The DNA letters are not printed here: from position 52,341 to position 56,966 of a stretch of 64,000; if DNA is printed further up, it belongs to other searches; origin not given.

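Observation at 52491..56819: Giant helicase-nuclease homolog with substituted catalytic motifs, placed at the head of the rapZ-yvcK-whiA cluster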

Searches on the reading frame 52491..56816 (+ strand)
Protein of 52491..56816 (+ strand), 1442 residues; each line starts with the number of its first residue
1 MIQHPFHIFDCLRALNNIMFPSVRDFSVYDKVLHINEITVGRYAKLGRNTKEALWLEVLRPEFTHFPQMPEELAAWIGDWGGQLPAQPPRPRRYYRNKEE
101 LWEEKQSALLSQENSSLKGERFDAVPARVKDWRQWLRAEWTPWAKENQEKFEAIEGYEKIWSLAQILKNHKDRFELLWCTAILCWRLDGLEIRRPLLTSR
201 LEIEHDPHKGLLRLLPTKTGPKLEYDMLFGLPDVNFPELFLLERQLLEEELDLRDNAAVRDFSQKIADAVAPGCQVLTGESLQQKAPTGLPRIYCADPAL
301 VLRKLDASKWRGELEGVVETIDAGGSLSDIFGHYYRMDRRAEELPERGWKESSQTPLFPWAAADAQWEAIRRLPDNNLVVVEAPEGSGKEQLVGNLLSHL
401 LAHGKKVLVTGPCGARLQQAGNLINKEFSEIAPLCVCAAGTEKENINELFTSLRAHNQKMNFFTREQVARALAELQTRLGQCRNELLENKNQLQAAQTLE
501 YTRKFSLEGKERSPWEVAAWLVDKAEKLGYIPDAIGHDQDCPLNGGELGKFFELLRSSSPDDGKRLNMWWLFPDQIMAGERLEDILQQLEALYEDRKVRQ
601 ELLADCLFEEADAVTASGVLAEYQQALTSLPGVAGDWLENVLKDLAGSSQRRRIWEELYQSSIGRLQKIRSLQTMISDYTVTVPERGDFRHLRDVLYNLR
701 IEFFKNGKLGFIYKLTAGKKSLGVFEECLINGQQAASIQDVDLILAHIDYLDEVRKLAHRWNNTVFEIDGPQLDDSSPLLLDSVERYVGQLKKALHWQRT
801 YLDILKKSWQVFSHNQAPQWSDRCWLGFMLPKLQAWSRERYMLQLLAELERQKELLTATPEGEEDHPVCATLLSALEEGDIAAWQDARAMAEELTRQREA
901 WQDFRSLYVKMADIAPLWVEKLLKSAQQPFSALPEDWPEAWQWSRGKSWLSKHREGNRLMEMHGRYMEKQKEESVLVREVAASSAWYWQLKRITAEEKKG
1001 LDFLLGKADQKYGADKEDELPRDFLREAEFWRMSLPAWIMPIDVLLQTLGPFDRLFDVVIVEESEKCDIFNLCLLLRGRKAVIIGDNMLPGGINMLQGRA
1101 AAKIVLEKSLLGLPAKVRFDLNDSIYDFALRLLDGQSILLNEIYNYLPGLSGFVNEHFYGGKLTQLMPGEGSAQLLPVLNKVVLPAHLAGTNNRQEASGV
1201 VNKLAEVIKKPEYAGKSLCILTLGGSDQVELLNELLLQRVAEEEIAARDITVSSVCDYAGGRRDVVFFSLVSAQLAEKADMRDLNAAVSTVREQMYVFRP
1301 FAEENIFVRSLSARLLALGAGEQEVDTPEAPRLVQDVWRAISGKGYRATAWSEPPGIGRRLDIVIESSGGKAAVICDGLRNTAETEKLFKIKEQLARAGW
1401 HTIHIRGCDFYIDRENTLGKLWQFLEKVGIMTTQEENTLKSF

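Call 3: search_protein_families(library=pfam, proteins=[window:52491-56816:+], max_evalue=1)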
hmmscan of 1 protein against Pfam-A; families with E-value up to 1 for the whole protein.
window:52491-56816:+ (1442 aa): 10 families
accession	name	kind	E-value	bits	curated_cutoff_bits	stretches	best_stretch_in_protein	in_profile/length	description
PF18741.7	MTES_1575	-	2.6e-09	37.4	38.2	1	1335-1425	3-96/96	REase_MTES_1575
PF13087.12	AAA_12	-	4e-08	33.5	27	1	1134-1297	14-190/195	AAA domain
PF05127.21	NAT10_TcmA_helicase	-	0.0016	18.8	22.7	1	380-471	1-86/176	RNA cytidine acetyltransferase NAT10/TcmA, helicase domain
PF13086.12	AAA_11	-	0.005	17.1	27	1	364-460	4-114/257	AAA domain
PF00270.35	DEAD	-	0.0072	16.5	26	1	365-472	3-109/167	DEAD/DEAH box helicase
PF10414.14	CysG_dimeriser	-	0.011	15.9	23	1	632-665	7-40/58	Sirohaem synthase dimerisation region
PF13604.12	AAA_30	-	0.048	13.8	27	1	363-422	3-64/191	AAA domain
PF20720.3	nSTAND3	-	0.15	12.1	27.2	1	368-409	9-50/155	Novel STAND NTPase 3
PF03361.19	Herpes_IE2_3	-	0.17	12.2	25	1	443-504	12-75/162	Herpes virus intermediate/early protein 2/3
PF20379.3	DUF6674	-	0.46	10.5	28.5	0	442-498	1-57/251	Family of unknown function (DUF6674)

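Call 4: search_protein_families(library=ncbifam, proteins=[window:52491-56816:+], max_evalue=1)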
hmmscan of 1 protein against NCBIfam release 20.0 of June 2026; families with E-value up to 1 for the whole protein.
window:52491-56816:+ (1442 aa): 6 families
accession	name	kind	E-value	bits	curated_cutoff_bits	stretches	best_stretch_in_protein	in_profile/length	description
NF058533.1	antiphage_ProA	equivalog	1.6e-10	39.1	1500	2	358-408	646-696/1903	anti-phage protein ProA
TIGR00376.1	TIGR00376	hypoth_equivalog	2.7e-06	26.1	348.9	2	363-413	160-211/639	IGHMBP2 family helicase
NF040671.1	PLuB_AAA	exception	1.9e-05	22.2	999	1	1190-1298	1124-1229/1256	PLuB system helicase-like protein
NF042953.1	Hhe_antiphage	equivalog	0.00027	18.5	2000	1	376-409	342-374/1797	DUF4011 domain-containing anti-phage protein Hhe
NF041296.1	RNAactase_tcmA_Halo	equivalog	0.041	11.8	700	1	375-413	214-252/746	tRNA(Met) cytidine acetyltransferase TmcA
TIGR01470.1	cysG_Nterm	subfamily_domain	0.051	13.2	62.3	0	625-666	146-187/205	siroheme synthase, N-terminal domain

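Call 5: search_protein_families(library=padloc, proteins=[window:52491-56816:+], max_evalue=1)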
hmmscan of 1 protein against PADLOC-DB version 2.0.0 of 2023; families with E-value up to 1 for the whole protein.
window:52491-56816:+ (1442 aa): 4 families
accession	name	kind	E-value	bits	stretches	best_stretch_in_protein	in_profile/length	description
PDLC05009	PDC-S37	-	4.1e-05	19.5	1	364-509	295-440/1550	-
PDLC03920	MkoA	-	0.00016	18.1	2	1192-1271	964-1039/1112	-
PDLC04140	mad8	-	0.00027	18.6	1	367-486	17-146/314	mads_8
PDLC02194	Hhe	-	0.004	12.4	1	373-410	438-474/1911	-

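Call 6: find_homologous_proteins(query=window:52491-56816:+)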
Query window:52491-56816:+ (1442 aa): 20 proteins with E <= 0.001 among 8000 candidates.
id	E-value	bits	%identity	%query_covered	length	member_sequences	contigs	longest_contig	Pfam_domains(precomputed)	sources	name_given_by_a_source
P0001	0.0e+0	3325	100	100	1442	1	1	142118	PF13087.13,PF18741.8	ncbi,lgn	-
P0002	0.0e+0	2119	61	100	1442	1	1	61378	PF13087.13,PF18741.8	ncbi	-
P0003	0.0e+0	1765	53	100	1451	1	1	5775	PF13086.13,PF18741.8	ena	-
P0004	0.0e+0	1438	45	99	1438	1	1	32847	PF13087.13,PF18741.8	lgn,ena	-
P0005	0.0e+0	1377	44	99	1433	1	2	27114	PF13087.13,PF13086.13,PF18741.8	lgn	-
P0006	0.0e+0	1358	43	99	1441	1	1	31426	PF18741.8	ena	-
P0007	0.0e+0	1304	41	99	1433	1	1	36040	PF13087.13,PF18741.8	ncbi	-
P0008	0.0e+0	1221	40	99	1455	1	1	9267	PF13087.13,PF18741.8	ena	-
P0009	1.5e-144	501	27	99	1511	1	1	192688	PF13087.13,PF13086.13,PF05127.22,PF13604.13,PF13245.13,PF18741.8,PF00580.28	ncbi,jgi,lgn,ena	-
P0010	7.9e-75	270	24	99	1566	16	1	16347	PF13087.13,PF13086.13,PF13604.13,PF13245.13,PF18741.8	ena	-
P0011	1.1e-73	266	26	34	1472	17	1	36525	PF13087.13,PF13086.13,PF05127.22,PF13604.13,PF13245.13,PF18741.8,PF00580.28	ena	-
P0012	1.7e-73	266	25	35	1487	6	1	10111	PF13087.13,PF13086.13,PF05127.22,PF13604.13,PF13245.13,PF18741.8,PF00580.28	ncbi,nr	ncbi:MAG TPA: AAA domain-containing protein [Terriglobales bacterium]|nr:AAA domain-containing prote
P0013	7.6e-65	237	23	93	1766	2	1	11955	PF13087.13,PF13086.13,PF13604.13,PF13245.13,PF18741.8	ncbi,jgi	-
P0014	6.3e-61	224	24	91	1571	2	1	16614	PF13087.13,PF13086.13,PF13604.13,PF13245.13,PF18741.8,PF20720.4,PF00580.28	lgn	-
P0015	6.6e-40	154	27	25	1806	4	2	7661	PF11784.14,PF13087.13,PF13086.13,PF13604.13,PF13245.13,PF18741.8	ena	-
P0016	1.7e-39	153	22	96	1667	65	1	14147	PF13087.13,PF13086.13,PF13604.13,PF13245.13,PF18741.8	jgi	jgi:very-short-patch-repair endonuclease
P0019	7.5e-6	42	22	28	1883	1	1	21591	PF13195.12,PF13087.13,PF13086.13,PF01443.25,PF13604.13,PF13245.13,PF18741.8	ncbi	-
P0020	3.1e-4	36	26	10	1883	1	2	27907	PF13195.12,PF13087.13,PF13086.13,PF13604.13,PF13245.13,PF18741.8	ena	-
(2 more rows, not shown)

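Call 10: list_cluster_members(proteins=[P0001, P0002, P0003, P0004, P0005, P0006, P0007, P0008, P0009, P0010])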
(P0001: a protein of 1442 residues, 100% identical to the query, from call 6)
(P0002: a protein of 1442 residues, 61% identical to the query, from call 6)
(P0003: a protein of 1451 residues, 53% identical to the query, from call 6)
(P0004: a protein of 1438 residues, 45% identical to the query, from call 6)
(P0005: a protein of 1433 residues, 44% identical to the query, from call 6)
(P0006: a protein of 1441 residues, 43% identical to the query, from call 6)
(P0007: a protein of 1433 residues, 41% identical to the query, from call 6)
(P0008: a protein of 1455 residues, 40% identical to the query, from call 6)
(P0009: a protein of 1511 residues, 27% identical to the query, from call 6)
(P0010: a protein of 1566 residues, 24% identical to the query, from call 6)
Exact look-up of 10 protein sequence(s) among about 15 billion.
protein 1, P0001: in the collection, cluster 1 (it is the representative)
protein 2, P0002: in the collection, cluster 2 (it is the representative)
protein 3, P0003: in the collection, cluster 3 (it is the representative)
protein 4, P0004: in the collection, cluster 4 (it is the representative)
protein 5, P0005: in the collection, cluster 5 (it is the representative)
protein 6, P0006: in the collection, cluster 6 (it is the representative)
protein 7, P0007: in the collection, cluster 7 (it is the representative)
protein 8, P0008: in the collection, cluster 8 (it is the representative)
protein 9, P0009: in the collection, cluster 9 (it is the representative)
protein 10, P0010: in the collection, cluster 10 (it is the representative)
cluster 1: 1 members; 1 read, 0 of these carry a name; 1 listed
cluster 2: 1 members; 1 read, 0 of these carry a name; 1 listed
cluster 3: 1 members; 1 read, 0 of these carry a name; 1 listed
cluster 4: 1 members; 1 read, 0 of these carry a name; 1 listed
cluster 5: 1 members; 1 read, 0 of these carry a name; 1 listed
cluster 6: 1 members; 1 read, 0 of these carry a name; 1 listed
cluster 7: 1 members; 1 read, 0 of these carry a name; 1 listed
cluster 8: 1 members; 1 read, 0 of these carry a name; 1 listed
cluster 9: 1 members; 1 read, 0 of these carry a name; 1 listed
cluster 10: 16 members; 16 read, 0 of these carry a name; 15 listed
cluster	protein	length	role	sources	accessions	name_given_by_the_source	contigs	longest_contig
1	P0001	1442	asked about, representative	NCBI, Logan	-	-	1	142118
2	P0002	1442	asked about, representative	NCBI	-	-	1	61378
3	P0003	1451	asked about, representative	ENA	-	-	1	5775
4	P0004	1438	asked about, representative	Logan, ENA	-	-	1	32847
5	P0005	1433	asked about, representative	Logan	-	-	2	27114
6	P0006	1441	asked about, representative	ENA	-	-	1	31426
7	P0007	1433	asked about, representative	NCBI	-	-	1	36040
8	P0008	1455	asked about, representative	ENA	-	-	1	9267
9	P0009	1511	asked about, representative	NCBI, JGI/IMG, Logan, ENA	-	-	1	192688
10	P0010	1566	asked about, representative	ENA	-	-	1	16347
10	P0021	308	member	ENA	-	-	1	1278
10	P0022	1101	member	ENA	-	-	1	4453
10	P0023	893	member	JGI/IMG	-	-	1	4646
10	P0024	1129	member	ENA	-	-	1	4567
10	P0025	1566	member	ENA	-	-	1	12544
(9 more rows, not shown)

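Call 11: find_encoding_contigs(protein=P0002, flank=8000, max_places=2)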
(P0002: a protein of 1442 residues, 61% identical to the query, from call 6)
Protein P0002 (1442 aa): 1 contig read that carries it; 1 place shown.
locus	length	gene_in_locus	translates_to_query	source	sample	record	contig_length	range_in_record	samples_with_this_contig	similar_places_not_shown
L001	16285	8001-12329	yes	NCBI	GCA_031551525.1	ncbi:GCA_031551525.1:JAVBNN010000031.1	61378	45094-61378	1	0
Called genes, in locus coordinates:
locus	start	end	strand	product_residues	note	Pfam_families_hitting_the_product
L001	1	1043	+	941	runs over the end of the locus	PF00005:ABC_tran (faint), PF02463:SMC_N (faint), PF03193:RsgA_GTPase (faint), PF13191:AAA_16 (faint), PF13555:AAA_29 (faint), PF20703:nSTAND1 (faint), PF17760:UvrA_inter, PF17755:UvrA_DNA-bind, +1 more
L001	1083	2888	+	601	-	PF01541:GIY-YIG (weak), PF27096:UvrC_M, PF02151:UVR, PF22920:UvrC_RNaseH, PF08459:UvrC_RNaseH_dom, PF14520:HHH_5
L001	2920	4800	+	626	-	PF06480:FtsH_ext, PF00004:AAA, PF17862:AAA_lid_3, PF01434:Peptidase_M41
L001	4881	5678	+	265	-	PF08282:Hydrolase_3, PF12710:HAD (faint), PF05116:S6PP, PF00702:Hydrolase (weak)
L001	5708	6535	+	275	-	PF00753:Lactamase_B, PF12706:Lactamase_B_2 (weak)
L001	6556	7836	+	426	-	PF03313:SDH_alpha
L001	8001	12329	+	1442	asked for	PF13087:AAA_12 (weak), PF18741:MTES_1575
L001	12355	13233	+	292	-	PF03668:RapZ-like_N, PF22740:PapZ_C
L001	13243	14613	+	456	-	PF01933:CofD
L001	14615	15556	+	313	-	PF10298:WhiA_N, PF14528:LAGLIDADG_3 (faint), PF14527:LAGLIDADG_WhiA, PF02650:HTH_WhiA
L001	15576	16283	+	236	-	?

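Call 12: find_encoding_contigs(protein=P0004, flank=8000, max_places=2)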
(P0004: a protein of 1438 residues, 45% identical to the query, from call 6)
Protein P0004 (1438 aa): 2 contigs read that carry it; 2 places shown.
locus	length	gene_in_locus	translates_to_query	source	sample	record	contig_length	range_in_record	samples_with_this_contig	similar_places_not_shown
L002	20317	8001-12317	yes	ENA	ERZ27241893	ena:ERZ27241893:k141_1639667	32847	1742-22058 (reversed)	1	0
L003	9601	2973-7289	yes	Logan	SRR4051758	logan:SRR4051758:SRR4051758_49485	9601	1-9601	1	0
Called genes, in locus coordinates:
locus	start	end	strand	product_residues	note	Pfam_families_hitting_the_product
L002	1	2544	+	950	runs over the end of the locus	PF00005:ABC_tran (faint), PF02463:SMC_N (faint), PF03193:RsgA_GTPase (faint), PF13191:AAA_16 (faint), PF13555:AAA_29 (faint), PF13671:AAA_33 (faint), PF17760:UvrA_inter, PF17755:UvrA_DNA-bind, +2 more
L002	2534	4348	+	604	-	PF01541:GIY-YIG, PF27096:UvrC_M, PF02151:UVR (weak), PF22920:UvrC_RNaseH, PF08459:UvrC_RNaseH_dom, PF12826:HHH_2, PF14520:HHH_5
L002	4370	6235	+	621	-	PF06480:FtsH_ext, PF00004:AAA, PF17862:AAA_lid_3, PF01434:Peptidase_M41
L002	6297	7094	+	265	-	PF00702:Hydrolase, PF08282:Hydrolase_3, PF05116:S6PP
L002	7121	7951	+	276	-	PF00753:Lactamase_B, PF12706:Lactamase_B_2 (weak)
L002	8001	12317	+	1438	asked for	PF13087:AAA_12 (weak), PF18741:MTES_1575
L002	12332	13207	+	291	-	PF03668:RapZ-like_N, PF22740:PapZ_C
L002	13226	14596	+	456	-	PF01933:CofD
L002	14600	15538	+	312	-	PF10298:WhiA_N, PF14528:LAGLIDADG_3 (faint), PF14527:LAGLIDADG_WhiA, PF02650:HTH_WhiA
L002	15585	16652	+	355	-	PF01494:FAD_binding_3 (weak)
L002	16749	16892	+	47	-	PF13165:SCIFF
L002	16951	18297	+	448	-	PF04055:Radical_SAM, PF13353:Fer4_12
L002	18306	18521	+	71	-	PF00403:HMA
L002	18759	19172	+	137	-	PF05848:CtsR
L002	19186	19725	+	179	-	PF02151:UVR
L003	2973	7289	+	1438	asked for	PF13087:AAA_12 (weak), PF18741:MTES_1575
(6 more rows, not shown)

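Call 13: find_encoding_contigs(protein=P0007, flank=8000, max_places=2)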
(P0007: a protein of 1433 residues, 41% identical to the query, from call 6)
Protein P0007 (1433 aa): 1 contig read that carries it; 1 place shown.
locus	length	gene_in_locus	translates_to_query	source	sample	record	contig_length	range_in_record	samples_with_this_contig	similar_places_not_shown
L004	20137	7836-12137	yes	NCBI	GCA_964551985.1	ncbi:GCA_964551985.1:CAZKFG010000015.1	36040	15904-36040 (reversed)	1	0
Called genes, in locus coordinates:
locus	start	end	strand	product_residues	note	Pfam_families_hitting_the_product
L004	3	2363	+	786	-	?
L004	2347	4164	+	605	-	PF01541:GIY-YIG, PF27096:UvrC_M, PF02151:UVR, PF22920:UvrC_RNaseH, PF08459:UvrC_RNaseH_dom, PF12826:HHH_2, PF14520:HHH_5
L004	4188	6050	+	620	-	PF06480:FtsH_ext, PF00004:AAA, PF17862:AAA_lid_3, PF01434:Peptidase_M41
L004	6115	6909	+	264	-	PF00702:Hydrolase (faint), PF08282:Hydrolase_3, PF05116:S6PP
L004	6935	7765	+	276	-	PF00753:Lactamase_B, PF12706:Lactamase_B_2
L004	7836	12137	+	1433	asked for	PF13087:AAA_12 (weak), PF18741:MTES_1575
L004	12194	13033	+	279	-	PF03668:RapZ-like_N, PF22740:PapZ_C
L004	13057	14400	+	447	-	PF01933:CofD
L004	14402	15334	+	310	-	PF10298:WhiA_N, PF14527:LAGLIDADG_WhiA, PF14528:LAGLIDADG_3 (weak), PF02650:HTH_WhiA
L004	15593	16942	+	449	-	PF04055:Radical_SAM, PF13353:Fer4_12, PF13186:SPASM (weak)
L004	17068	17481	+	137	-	PF05848:CtsR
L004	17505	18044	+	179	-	PF02151:UVR (weak)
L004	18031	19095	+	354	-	PF00217:ATP-gua_Ptrans, PF27454:McsB_C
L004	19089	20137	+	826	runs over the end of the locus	PF02861:Clp_N, PF02861:Clp_N, PF23569:NBD_SMAX1, PF00004:AAA, PF17871:AAA_lid_9, PF00004:AAA, PF07724:AAA_2, PF07728:AAA_5, +13 more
